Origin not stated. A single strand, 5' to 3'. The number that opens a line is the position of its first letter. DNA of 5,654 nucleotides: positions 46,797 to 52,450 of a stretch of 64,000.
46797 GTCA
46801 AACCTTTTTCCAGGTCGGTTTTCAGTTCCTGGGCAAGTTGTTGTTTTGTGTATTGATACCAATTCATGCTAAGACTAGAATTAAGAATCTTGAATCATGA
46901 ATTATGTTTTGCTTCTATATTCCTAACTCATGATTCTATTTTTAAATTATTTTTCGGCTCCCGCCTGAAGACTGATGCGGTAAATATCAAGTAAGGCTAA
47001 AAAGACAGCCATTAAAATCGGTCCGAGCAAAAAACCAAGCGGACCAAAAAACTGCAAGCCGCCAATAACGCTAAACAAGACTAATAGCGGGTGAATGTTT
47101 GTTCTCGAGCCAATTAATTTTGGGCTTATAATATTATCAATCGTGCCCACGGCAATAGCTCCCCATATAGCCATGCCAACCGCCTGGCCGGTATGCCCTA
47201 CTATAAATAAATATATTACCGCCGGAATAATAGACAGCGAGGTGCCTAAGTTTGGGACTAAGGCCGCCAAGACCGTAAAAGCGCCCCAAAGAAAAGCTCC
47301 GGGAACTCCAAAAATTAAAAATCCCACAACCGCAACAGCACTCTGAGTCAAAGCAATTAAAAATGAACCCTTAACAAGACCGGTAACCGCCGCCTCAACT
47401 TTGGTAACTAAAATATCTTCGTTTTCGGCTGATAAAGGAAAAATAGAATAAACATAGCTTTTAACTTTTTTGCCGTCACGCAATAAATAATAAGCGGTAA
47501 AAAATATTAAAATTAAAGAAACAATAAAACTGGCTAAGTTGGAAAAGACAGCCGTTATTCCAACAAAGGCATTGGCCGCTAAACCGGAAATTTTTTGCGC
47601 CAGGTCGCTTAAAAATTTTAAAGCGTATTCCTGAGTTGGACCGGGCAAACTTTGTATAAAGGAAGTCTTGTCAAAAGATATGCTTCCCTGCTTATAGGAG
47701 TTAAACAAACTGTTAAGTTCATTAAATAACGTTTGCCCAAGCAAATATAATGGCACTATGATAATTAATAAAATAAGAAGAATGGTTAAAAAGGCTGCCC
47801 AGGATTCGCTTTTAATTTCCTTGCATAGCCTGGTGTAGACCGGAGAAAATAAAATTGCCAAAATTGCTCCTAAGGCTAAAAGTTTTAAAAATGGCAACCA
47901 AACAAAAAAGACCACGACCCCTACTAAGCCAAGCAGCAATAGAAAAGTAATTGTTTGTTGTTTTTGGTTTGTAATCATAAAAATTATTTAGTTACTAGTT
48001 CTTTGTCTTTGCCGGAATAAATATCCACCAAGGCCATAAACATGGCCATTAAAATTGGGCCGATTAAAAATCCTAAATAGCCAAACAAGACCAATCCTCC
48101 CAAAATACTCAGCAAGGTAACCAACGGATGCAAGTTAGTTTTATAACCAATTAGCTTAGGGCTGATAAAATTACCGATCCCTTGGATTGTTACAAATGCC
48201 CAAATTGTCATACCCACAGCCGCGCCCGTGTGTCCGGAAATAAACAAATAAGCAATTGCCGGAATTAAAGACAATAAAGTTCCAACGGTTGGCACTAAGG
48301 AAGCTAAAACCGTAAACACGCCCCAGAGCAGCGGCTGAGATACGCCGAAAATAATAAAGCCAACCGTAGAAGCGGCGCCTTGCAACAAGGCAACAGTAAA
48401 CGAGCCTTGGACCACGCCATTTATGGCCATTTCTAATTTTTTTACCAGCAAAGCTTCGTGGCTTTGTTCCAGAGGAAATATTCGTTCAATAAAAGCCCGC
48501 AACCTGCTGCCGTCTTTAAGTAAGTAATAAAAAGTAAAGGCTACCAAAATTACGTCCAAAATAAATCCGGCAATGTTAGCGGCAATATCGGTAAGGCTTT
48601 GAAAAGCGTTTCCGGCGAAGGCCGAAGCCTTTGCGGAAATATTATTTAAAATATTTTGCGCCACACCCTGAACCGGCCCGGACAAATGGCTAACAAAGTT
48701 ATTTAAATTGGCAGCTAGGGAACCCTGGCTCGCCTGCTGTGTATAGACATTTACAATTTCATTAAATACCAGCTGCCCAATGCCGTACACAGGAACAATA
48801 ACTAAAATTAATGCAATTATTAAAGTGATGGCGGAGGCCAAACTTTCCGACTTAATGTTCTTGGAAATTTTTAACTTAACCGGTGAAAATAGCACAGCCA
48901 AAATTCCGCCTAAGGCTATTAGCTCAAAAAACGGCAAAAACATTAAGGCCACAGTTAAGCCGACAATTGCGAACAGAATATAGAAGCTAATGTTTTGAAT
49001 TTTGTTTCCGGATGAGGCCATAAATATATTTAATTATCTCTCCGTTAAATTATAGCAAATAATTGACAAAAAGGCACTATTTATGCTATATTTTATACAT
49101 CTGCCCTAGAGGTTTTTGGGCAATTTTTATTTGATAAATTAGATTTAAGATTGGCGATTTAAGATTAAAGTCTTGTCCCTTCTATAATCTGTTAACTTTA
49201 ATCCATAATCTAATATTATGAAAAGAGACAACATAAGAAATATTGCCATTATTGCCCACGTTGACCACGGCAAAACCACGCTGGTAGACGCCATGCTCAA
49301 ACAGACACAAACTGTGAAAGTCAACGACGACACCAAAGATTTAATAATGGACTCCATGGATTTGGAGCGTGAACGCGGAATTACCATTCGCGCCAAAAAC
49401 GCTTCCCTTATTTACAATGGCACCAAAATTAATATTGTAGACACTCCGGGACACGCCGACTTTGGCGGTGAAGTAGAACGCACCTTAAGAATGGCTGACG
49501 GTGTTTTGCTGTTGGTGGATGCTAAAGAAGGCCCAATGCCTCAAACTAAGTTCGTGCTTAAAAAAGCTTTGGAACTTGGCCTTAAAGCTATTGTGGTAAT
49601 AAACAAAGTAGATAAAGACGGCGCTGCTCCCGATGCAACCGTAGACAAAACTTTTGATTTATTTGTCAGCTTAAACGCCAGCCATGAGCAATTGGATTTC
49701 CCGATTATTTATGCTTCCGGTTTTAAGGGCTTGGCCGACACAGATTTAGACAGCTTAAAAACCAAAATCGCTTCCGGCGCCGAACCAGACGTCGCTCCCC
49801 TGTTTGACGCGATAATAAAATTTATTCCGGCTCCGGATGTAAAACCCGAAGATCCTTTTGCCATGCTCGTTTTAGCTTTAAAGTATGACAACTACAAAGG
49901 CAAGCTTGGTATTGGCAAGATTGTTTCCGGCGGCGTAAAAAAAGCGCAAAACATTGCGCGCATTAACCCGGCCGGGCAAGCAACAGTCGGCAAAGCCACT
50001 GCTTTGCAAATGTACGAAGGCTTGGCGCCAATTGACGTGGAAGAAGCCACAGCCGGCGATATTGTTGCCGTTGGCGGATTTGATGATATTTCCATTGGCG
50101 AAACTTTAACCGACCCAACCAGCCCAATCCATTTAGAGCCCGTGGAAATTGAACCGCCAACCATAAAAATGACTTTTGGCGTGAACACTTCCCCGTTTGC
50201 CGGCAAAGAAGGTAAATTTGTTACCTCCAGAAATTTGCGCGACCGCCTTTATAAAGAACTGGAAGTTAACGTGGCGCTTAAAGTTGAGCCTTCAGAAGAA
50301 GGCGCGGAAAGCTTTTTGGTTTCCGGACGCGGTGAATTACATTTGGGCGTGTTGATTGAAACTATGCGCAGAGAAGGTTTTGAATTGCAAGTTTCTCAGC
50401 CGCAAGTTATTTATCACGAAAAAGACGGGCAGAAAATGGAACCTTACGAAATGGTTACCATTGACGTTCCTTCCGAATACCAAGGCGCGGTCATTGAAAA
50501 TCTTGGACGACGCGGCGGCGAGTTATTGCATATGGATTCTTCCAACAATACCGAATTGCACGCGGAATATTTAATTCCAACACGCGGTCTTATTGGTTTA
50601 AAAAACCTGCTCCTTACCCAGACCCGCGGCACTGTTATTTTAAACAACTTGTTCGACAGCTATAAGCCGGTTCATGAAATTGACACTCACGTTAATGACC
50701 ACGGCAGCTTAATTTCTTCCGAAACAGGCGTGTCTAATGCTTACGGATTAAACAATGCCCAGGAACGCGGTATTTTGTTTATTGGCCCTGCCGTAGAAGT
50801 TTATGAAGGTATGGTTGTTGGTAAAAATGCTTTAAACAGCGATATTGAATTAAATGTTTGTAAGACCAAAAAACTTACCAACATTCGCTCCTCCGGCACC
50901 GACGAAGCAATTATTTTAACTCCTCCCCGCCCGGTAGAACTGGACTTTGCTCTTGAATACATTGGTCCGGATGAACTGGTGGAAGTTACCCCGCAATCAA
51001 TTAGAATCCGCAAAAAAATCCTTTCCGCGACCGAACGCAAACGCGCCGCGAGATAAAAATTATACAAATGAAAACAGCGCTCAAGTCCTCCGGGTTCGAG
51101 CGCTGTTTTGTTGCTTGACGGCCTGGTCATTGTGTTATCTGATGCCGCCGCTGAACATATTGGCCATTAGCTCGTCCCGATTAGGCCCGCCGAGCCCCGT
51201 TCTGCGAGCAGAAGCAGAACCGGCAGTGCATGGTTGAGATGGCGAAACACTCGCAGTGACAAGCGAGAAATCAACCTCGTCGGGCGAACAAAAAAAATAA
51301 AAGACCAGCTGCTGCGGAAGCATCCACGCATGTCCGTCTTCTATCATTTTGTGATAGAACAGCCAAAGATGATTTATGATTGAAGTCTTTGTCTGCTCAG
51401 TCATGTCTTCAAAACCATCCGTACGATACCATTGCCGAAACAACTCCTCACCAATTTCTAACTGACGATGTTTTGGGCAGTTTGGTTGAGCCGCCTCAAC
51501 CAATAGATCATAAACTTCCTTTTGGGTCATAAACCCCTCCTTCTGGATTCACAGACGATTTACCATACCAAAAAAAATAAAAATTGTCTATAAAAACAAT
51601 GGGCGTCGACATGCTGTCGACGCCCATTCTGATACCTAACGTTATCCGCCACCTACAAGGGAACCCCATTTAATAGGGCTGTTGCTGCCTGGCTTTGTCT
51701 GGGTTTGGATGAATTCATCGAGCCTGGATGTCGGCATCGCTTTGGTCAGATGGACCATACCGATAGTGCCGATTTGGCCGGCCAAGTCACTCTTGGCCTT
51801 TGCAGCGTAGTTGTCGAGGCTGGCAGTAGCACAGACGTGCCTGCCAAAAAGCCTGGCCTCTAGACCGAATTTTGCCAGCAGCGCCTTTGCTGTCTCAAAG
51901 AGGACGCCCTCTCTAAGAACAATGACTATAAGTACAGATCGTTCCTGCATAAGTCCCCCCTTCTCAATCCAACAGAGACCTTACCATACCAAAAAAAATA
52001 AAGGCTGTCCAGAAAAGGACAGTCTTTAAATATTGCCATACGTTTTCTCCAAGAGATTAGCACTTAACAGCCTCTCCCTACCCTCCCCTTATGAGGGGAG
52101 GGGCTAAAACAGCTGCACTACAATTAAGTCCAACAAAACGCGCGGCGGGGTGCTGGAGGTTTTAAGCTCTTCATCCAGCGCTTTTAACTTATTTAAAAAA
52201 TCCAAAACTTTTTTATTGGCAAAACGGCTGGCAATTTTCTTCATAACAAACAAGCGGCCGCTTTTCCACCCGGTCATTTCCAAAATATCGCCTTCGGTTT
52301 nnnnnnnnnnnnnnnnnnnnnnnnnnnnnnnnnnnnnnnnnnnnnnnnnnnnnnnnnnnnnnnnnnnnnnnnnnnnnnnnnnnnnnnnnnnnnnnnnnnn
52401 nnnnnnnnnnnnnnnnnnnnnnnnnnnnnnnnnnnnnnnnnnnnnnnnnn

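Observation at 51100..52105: Tandem pair of small GC-rich genes with a duplicated promoter/leader, each separated by its own terminator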

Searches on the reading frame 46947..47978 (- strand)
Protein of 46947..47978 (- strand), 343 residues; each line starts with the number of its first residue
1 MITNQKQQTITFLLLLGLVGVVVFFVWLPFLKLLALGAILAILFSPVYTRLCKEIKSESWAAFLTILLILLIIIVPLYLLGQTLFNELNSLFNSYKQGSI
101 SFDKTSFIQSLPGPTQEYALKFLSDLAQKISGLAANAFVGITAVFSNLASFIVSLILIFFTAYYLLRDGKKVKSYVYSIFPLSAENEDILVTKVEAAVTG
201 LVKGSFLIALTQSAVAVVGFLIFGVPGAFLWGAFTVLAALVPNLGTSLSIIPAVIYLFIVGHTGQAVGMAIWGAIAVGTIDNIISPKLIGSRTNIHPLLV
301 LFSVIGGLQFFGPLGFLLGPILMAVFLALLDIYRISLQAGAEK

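Call 108: search_protein_families(library=pfam, proteins=[window:46947-47978:-], max_evalue=0.001)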
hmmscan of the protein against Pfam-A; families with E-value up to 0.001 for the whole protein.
window:46947-47978:- (343 aa): 1 family
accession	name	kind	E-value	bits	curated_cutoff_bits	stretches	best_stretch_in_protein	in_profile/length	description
PF01594.21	AI-2E_transport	-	6.3e-59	200.2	34.3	1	12-333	5-326/327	AI-2E family transporter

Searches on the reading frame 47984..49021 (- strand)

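Call 108: search_protein_families(library=pfam, proteins=[window:47984-49021:-], max_evalue=0.001)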
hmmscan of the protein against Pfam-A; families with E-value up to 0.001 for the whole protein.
window:47984-49021:- (345 aa): 1 family
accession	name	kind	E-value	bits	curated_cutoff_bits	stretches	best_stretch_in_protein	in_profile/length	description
PF01594.21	AI-2E_transport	-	4.4e-54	184.3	34.3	1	15-335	4-326/327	AI-2E family transporter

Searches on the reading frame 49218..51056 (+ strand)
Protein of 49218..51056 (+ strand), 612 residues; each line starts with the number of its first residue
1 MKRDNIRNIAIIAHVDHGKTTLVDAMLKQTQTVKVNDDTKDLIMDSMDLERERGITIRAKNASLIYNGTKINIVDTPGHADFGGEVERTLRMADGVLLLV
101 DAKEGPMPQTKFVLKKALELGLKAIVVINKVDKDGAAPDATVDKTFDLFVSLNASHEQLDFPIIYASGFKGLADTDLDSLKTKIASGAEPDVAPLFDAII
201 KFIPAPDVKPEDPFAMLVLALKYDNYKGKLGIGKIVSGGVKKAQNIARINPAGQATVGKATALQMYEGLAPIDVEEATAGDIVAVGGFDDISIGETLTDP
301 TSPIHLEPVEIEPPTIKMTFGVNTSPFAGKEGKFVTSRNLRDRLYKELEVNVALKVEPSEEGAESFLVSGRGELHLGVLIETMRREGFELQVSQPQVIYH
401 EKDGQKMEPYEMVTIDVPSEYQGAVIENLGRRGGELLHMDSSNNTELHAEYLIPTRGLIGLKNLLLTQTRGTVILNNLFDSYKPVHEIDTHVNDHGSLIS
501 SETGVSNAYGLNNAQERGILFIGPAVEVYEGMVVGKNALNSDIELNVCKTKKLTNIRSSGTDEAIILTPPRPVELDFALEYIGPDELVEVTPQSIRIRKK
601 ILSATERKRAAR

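Call 5: search_protein_families(library=pfam, proteins=[window:49218-51056:+], max_evalue=1)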
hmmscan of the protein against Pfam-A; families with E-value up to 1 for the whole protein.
window:49218-51056:+ (612 aa): 12 families
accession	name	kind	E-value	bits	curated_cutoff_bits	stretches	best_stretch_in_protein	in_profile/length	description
PF00009.33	GTP_EFTU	-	7.5e-56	189.1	26.5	1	5-204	2-187/188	Elongation factor Tu GTP binding domain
PF21018.2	BipA_C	-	3.1e-43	146.5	23.8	1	496-603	2-109/110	TypA/BipA C-terminal domain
PF00679.30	EFG_C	-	1.4e-18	67.1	27.9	1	406-487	2-83/89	Elongation factor G C-terminus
PF01926.29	MMR_HSR1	-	6.2e-08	33.2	21.9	1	9-130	2-113/113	50S ribosome-binding GTPase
PF03144.31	GTP_EFTU_D2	-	2.7e-07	31.3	30.3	1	228-298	1-73/73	Elongation factor Tu domain 2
PF22042.2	EF-G_D2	-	4.7e-07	30.3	27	1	213-298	1-82/84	Elongation factor G domain 2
PF14492.12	EFG_III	-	0.0004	20.8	27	1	339-391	20-72/75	Elongation Factor G, domain III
PF02421.24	FeoB_N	-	0.0011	18.9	27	1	54-133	32-117/156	Ferrous iron transport protein B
PF00735.24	Septin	-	0.003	17.3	26.2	1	8-82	6-75/280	Septin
PF00350.29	Dynamin_N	-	0.047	14.1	27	0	68-131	100-168/168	Dynamin family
PF04548.22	AIG1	-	0.087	12.6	27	1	51-87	31-67/212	AIG1 family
PF09439.16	SRPRB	-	0.099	12.5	25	1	8-96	5-76/178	Signal recognition particle receptor beta subunit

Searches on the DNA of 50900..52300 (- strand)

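Call 34: search_dna_similar(query=window:51060-52110:-, collection=phages, mode=distant, max_evalue=0.01)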
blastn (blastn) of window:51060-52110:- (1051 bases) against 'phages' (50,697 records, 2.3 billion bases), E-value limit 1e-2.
No match.

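Call 35: search_dna_similar(query=window:51060-52110:-, collection=plasmids, mode=distant, max_evalue=0.01)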
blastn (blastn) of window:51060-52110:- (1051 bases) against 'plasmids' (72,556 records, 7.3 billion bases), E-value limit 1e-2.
No match.

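Call 55: search_rna_families(source=window, start=50900, end=52300, threshold=evalue, max_evalue=1)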
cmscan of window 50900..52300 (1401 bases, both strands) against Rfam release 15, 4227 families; matches with E-value up to 1: 3.
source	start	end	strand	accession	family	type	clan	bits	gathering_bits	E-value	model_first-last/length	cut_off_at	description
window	51048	51109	+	RF02844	RefA9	Gene; antisense;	-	23.6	49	0.69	1-64/64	no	Enterococcus sRNA A9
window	51574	51646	-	RF02031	tpke11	Gene; sRNA;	-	19.3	43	0.39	1-77/77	no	tpke11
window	51599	51627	+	RF02031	tpke11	Gene; sRNA;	-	18.2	43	0.77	20-48/77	no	tpke11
